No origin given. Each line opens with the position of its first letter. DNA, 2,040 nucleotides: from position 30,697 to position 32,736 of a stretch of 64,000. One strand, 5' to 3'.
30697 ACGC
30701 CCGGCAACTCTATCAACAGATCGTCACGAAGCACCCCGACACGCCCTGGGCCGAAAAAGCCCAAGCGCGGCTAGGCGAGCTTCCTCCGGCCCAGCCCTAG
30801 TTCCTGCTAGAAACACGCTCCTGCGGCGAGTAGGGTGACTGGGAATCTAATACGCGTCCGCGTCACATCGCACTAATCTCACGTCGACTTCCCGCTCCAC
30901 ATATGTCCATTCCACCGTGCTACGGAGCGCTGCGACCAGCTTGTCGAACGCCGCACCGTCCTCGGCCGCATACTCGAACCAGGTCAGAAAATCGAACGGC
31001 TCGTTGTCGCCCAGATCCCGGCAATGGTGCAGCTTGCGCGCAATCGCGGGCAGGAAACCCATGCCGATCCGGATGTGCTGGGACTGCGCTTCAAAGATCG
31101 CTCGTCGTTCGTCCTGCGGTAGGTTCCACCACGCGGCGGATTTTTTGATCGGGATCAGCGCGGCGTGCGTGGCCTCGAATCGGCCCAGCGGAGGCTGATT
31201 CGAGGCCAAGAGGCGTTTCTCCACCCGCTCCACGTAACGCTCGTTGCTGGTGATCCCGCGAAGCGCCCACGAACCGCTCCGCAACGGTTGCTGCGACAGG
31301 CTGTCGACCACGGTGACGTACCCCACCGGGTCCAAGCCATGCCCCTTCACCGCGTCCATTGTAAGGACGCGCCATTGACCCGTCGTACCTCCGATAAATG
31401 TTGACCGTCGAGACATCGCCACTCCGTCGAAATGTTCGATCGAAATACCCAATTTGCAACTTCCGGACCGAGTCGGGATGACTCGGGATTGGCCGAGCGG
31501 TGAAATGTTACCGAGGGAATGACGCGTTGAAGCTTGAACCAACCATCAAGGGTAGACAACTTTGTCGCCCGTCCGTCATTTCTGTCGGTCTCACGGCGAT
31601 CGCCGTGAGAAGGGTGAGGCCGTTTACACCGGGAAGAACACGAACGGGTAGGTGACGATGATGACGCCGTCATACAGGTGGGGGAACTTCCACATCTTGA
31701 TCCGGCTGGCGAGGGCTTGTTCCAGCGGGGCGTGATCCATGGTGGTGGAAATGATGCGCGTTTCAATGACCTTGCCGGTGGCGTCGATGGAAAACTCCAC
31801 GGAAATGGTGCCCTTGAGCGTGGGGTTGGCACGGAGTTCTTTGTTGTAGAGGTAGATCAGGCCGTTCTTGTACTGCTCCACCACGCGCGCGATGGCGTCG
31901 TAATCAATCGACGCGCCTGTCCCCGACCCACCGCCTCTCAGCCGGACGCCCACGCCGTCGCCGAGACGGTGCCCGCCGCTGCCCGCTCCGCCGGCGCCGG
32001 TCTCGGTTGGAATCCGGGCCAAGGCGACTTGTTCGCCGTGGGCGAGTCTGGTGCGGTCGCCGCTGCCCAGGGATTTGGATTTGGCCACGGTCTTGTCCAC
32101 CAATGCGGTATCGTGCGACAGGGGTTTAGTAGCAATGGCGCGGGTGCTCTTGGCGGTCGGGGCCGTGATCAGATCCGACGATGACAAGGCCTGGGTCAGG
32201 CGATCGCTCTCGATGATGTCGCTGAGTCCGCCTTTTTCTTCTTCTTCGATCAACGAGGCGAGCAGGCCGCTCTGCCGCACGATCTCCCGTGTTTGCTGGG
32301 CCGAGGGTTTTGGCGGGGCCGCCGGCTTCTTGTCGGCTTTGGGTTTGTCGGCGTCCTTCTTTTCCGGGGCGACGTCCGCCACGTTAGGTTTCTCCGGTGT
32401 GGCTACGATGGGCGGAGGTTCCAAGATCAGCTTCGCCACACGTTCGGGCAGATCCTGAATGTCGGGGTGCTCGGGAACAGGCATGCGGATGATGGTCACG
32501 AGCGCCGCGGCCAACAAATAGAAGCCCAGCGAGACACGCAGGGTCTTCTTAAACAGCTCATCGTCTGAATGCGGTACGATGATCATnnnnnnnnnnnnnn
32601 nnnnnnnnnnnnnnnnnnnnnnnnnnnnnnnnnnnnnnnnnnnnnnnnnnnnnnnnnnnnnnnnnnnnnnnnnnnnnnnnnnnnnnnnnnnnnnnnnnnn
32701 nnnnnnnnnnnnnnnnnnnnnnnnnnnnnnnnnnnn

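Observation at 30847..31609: Short-form chlorite dismutase-like haem protein downstream of the envelope operon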

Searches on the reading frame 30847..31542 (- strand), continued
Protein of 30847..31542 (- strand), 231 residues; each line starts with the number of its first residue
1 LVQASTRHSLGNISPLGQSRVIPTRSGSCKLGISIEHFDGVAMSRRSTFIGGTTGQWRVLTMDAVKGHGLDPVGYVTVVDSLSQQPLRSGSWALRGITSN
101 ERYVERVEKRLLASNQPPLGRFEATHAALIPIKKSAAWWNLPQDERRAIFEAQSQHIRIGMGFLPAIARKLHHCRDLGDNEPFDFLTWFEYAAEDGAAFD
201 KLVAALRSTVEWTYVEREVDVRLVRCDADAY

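Call 16: find_encoding_contigs(protein=window:30847-31416:-, flank=8000, max_places=4)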
Protein window:30847-31416:- (189 aa): no gene with exactly this product is on record in the collection.

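Call 21: find_related_loci(query=window:30850-31416:-, collection=metagenome_contigs, flank=4000)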
Query seq(189 aa) (189 aa) in metagenome_contigs; peptide patterns used: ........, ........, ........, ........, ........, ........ (x = any residue, [..] = any of these).
600 stretches matched a pattern (row limit reached: there are more); 500 encode a relative of the query (tblastn E <= 1e-3); the best 80 are kept; 80 distinct loci.
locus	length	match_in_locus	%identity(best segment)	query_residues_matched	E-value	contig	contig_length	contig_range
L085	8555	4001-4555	63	1-185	2e-75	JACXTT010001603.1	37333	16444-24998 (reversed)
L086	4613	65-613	62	2-186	4e-74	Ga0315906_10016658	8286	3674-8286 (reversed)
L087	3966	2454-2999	60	5-186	3e-71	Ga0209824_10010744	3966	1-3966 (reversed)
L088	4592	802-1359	60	1-186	5e-71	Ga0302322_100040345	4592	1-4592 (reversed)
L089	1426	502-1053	59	3-186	2e-74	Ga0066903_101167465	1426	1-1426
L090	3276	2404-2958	59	2-186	1e-70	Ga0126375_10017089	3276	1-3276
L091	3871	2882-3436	59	2-186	1e-70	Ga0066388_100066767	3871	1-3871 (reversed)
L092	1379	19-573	59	2-186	3e-74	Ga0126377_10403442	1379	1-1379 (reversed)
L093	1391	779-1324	59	2-183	4e-74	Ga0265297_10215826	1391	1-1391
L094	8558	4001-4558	58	1-186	4e-70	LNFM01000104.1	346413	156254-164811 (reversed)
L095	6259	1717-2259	61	2-182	9e-70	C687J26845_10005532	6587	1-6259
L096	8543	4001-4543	61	2-182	9e-70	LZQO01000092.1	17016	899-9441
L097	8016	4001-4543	61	2-182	9e-70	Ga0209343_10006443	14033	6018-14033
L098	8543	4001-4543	61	2-182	9e-70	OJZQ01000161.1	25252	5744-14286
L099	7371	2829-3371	61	2-182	9e-70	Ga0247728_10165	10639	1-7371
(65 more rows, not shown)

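Call 22: find_encoding_contigs(protein=P0009, flank=5000, max_places=2)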
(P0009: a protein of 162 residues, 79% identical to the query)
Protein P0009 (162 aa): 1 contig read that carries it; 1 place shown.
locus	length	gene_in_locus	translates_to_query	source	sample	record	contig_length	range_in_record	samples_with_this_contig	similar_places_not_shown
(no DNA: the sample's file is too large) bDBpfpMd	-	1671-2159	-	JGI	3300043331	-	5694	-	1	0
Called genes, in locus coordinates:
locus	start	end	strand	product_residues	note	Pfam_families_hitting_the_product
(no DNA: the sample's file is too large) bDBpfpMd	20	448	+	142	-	PF02472:ExbD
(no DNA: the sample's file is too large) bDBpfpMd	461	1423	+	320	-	-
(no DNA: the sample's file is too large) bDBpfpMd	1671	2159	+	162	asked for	PF06778:Chlor_dismutase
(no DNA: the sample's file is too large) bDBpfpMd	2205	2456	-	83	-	PF13428:TPR_14 (weak)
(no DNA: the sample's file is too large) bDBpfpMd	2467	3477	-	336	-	PF00348:polyprenyl_synt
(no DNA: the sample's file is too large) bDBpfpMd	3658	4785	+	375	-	PF27233:MJ0711_N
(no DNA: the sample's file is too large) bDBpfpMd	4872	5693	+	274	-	?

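Call 23: find_encoding_contigs(protein=P0011, flank=5000, max_places=2)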
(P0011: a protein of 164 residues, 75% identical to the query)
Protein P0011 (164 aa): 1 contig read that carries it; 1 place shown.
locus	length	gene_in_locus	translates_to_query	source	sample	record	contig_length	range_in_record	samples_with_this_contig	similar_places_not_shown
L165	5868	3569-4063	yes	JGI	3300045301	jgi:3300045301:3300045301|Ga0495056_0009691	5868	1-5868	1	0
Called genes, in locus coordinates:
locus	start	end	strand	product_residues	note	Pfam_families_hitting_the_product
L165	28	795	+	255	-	-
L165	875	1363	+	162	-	PF01618:MotA_ExbB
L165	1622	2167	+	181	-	PF00691:OmpA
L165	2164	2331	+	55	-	-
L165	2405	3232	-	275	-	PF01569:PAP2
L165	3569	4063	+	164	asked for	PF06778:Chlor_dismutase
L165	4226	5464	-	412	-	PF04338:DUF481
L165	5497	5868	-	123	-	?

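Call 24: find_encoding_contigs(protein=P0007, flank=5000, max_places=2)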
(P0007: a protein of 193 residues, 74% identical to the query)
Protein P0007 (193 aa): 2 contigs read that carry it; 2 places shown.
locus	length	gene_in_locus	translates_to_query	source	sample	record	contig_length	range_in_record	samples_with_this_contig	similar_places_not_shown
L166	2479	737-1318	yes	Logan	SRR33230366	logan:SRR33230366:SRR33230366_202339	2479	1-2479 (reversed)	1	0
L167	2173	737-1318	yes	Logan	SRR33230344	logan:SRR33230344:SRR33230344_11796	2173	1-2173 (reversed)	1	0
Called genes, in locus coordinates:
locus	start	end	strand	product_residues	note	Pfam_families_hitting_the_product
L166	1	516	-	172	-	?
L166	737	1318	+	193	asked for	PF06778:Chlor_dismutase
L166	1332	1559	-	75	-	PF13428:TPR_14 (faint)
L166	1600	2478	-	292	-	?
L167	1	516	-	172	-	?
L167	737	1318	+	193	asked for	PF06778:Chlor_dismutase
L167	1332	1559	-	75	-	PF13428:TPR_14 (faint)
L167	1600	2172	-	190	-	?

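Call 25: find_encoding_contigs(protein=P0008, flank=5000, max_places=2)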
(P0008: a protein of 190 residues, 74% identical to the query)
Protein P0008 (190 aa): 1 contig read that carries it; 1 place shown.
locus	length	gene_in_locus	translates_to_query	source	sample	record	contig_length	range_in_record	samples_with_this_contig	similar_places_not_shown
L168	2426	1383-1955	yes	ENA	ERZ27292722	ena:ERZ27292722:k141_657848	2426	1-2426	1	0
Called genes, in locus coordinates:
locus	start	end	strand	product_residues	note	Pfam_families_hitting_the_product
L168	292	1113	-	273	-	PF01569:PAP2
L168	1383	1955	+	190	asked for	PF06778:Chlor_dismutase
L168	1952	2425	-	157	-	?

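Call 41: find_encoding_contigs(protein=P0005, flank=3000, max_places=2)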
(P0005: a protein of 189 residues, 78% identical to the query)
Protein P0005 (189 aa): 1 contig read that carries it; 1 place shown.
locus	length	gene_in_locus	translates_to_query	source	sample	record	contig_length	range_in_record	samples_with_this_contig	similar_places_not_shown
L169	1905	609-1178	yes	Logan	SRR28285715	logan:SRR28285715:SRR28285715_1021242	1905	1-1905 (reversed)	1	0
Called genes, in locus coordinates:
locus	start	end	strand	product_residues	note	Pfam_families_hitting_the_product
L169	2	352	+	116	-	?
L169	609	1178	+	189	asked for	PF06778:Chlor_dismutase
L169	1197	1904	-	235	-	?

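Call 42: find_encoding_contigs(protein=P0010, flank=3000, max_places=2)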
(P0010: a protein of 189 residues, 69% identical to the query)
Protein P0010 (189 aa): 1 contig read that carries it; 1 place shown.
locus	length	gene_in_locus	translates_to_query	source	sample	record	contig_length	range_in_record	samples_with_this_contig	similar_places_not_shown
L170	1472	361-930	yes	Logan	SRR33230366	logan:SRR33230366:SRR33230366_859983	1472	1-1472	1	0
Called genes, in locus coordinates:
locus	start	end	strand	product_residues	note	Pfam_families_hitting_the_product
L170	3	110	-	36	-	?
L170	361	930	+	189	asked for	PF06778:Chlor_dismutase (weak)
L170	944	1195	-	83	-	PF13428:TPR_14 (weak)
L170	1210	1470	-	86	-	?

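Call 43: find_encoding_contigs(protein=P0003, flank=5000, max_places=2)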
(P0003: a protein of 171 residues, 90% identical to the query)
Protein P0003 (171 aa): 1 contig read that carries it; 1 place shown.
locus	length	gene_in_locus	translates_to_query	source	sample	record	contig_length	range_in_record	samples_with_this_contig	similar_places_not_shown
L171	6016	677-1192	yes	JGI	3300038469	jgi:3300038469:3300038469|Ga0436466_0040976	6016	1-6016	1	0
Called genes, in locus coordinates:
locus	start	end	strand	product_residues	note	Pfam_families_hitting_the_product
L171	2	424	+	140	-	?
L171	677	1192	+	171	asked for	PF06778:Chlor_dismutase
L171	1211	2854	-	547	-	PF00342:PGI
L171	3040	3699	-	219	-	-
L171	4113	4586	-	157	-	-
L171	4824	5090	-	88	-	PF13428:TPR_14 (faint)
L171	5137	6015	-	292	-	PF00348:polyprenyl_synt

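Call 44: find_encoding_contigs(protein=P0013, flank=5000, max_places=2)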
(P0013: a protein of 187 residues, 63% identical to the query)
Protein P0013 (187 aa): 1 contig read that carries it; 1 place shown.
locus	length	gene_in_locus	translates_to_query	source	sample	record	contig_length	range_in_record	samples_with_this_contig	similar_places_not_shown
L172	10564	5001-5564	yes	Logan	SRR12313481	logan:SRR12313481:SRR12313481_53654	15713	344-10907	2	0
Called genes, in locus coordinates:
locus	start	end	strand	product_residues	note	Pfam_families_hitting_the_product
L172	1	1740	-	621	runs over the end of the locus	PF00990:GGDEF, PF00563:EAL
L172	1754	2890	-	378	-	PF08495:FIST, PF10442:FIST_C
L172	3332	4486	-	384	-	PF09594:GT87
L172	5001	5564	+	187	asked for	PF06778:Chlor_dismutase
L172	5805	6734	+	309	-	PF00989:PAS, PF13188:PAS_8 (weak)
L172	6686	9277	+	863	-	PF00989:PAS (weak), PF08448:PAS_4 (weak), PF13188:PAS_8 (faint), PF13426:PAS_9, PF12860:PAS_7 (weak), PF13185:GAF_2, PF00990:GGDEF, PF00563:EAL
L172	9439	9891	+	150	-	PF13801:Metal_resist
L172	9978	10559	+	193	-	PF04542:Sigma70_r2, PF08281:Sigma70_r4_2, PF04545:Sigma70_r4, PF22233:PhyR_sigma-like (weak)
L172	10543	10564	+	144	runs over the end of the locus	-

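Call 68: search_protein_families(library=ncbifam, max_evalue=0.01, proteins=[window:30847-31416:-])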
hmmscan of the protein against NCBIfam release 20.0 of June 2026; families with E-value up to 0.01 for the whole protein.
window:30847-31416:- (189 aa): 0 families

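Call 78: predict_structure(alignment_id=A3)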
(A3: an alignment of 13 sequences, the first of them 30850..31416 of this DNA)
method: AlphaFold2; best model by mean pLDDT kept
length: 189 residues; sequences in the alignment: 13
mean_pLDDT: 73.6   pTM: 0.74
mean pLDDT of the five models: 73.6, 68.6, 62.9, 59.8, 58.3
residues with pLDDT >= 90: 41; 70-90: 84; 50-70: 27; < 50: 37
segments of 3 or more residues with pLDDT < 50: 1-6, 8-11, 37-61
pLDDT, mean of each block of 10 residues (from residue 1): 40 73 77 54 38 38 71 82 90 90 80 82 86 64 88 95 91 91 68
secondary structure, 60 per line:
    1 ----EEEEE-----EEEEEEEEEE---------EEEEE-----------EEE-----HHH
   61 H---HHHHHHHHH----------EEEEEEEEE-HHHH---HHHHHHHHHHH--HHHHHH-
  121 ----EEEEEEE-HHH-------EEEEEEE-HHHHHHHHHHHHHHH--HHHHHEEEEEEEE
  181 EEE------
elements in order: E5-9 E15-24 E34-38 E50-52 H58-61 H65-73 E84-92 H94-97 H101-111 H114-119 E125-131 E143-149 H151-165 H168-172 E173-183

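Call 80: fold_search(model_id=the predicted structure, library=pdb)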
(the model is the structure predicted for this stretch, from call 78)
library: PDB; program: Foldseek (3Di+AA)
matches with E <= 10: 609; with E <= 0.001: 74
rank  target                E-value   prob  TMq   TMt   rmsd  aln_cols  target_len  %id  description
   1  9gtj_B                2.1e-23  1.00  0.83  0.85   3.1       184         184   60  Chlorite dismutase from Pseudomonas sp. (released 2025-06-11)
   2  9gtj_A                2.0e-22  1.00  0.83  0.85   3.2       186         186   59  Chlorite dismutase from Pseudomonas sp. (released 2025-06-11)
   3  5nkv_A                1.3e-21  1.00  0.79  0.84   3.4       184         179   51  Crystal structure of dimeric chlorite dismutase from Cyanothece sp. PCC7425 at pH 9.0 and 293 K. (released 2018-01-31)
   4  5nkv_B                1.6e-21  1.00  0.79  0.84   3.3       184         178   51  Crystal structure of dimeric chlorite dismutase from Cyanothece sp. PCC7425 at pH 9.0 and 293 K. (released 2018-01-31)
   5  7owi_D                1.9e-21  1.00  0.80  0.84   3.2       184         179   48  Crystal structure of dimeric chlorite dismutase variant R127A (CCld R127A) from Cyanothece sp. PCC7425 (released 2021-12-22)
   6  7ou5_A                2.9e-21  1.00  0.80  0.83   3.4       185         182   51  Crystal structure of dimeric chlorite dismutase from Cyanothece sp. PCC7425 in complex with nitrite (released 2021-12-22)
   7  7ouy_A                4.0e-21  1.00  0.80  0.85   3.1       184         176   49  Crystal structure of dimeric chlorite dismutase variant R127A (CCld R127A) from Cyanothece sp. PCC7425 in complex with (released 2021-12-22)
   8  7asb_A                4.0e-21  1.00  0.80  0.83   3.4       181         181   50  Crystal structure of dimeric chlorite dismutase variant Q74E (CCld Q74E) from Cyanothece sp. PCC7425 (released 2021-02-17)
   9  7owi_A                4.2e-21  1.00  0.80  0.84   3.4       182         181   51  Crystal structure of dimeric chlorite dismutase variant R127A (CCld R127A) from Cyanothece sp. PCC7425 (released 2021-12-22)
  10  7ati_A                5.1e-21  1.00  0.81  0.83   3.2       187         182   48  Crystal structure of dimeric chlorite dismutase variant Q74V (CCld Q74V) from Cyanothece sp. PCC7425 (released 2021-02-17)
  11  3qpi_A                8.7e-21  1.00  0.80  0.87   3.6       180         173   56  Crystal Structure of Dimeric Chlorite Dismutases from Nitrobacter winogradskyi (released 2011-07-06)
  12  5mau_A                8.7e-21  1.00  0.79  0.86   4.0       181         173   48  Crystal structure of dimeric chlorite dismutase from Cyanothece sp. PCC7425 (pH 6.5) (released 2017-12-20)
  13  5k90_A                8.7e-21  1.00  0.79  0.85   3.9       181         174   49  Crystal structure of dimeric chlorite dismutase from Cyanothece sp. PCC7425 in complex with isothiocyanate (released 2017-06-21)
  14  5k90_B                1.3e-20  1.00  0.79  0.85   3.1       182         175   50  Crystal structure of dimeric chlorite dismutase from Cyanothece sp. PCC7425 in complex with isothiocyanate (released 2017-06-21)
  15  7oua_A                1.3e-20  1.00  0.80  0.83   3.4       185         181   48  Crystal structure of dimeric chlorite dismutase variant R127K (CCld R127K) from Cyanothece sp. PCC7425 (released 2021-12-22)
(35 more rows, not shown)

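Call 85: list_cluster_members(proteins=[P0001, P0002, P0003, P0012, P0013, P0022, P0029])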
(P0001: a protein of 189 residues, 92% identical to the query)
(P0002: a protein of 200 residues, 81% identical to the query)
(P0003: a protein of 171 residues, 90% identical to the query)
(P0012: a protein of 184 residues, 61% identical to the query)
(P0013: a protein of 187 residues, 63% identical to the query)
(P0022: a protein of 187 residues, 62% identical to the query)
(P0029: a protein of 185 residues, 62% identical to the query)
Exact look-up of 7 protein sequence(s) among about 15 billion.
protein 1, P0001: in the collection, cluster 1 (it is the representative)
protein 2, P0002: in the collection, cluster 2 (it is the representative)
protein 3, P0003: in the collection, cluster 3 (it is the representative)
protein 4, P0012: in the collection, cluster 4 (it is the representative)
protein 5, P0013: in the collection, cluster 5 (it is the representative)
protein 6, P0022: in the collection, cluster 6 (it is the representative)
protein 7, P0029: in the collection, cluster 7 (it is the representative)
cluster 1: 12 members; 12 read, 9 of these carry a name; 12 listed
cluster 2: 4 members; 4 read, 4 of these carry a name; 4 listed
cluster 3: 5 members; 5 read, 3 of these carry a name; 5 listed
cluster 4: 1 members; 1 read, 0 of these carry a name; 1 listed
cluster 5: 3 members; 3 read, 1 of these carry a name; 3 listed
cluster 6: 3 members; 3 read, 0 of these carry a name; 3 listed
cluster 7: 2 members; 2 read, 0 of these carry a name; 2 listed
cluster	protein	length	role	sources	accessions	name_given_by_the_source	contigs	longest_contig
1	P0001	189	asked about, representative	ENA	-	-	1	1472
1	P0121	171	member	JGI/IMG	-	chlorite dismutase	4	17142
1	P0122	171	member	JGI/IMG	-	chlorite dismutase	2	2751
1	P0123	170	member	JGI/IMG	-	chlorite dismutase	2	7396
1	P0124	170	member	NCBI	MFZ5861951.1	MAG: chlorite dismutase family protein [Nitrospirota bacterium]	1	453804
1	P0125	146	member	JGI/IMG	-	chlorite dismutase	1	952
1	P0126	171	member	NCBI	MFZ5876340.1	MAG: chlorite dismutase family protein [Nitrospirota bacterium]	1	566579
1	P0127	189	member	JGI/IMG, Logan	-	chlorite dismutase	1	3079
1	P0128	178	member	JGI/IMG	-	chlorite dismutase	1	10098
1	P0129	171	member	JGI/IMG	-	chlorite dismutase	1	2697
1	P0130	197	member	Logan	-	-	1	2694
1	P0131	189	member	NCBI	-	-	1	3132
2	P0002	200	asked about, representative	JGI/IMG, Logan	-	hypothetical protein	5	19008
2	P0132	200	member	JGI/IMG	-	hypothetical protein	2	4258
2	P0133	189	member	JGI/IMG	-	hypothetical protein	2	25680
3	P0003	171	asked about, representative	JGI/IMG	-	chlorite dismutase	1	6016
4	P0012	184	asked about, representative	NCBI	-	-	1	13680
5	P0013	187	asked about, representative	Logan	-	-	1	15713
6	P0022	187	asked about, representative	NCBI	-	-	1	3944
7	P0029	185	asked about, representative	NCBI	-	-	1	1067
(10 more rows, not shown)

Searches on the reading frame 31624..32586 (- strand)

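Call 3: search_protein_families(library=pfam, proteins=[window:31624-32586:-])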
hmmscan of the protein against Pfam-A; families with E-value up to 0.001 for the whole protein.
window:31624-32586:- (320 aa): 0 families

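Call 53: search_protein_families(library=pfam, max_evalue=0.1, proteins=[window:31624-32586:-])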
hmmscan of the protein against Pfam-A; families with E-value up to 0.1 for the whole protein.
window:31624-32586:- (320 aa): 1 family
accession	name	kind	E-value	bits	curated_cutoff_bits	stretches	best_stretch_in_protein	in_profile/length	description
PF03544.19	TonB_C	-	0.002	19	24.6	1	257-307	14-64/79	Gram-negative bacterial TonB protein C-terminal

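Call 68: search_protein_families(library=ncbifam, max_evalue=0.01, proteins=[window:31624-32586:-])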
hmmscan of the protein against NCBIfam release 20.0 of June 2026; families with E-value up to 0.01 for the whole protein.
window:31624-32586:- (320 aa): 5 families
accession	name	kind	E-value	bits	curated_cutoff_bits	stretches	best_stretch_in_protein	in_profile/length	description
NF033760.1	gliding_GltG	equivalog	1.1e-26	93.6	650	1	47-317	375-645/650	adventurous gliding motility protein GltG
NF033768.1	myxo_SS_tail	domain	5.3e-24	84.2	40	1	227-317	1-91/92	AgmX/PglI C-terminal domain-containing protein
NF033761.1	gliding_GltJ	equivalog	2.7e-06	26.8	450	1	28-317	387-671/671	adventurous gliding motility protein GltJ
NF008082.0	PRK10819.1-3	equivalog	1.6e-05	24.9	265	0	27-145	56-172/242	TonB system transport protein TonB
TIGR01352.1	tonB_Cterm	subfamily_domain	0.00012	22.3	27.1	1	257-317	12-73/76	TonB family protein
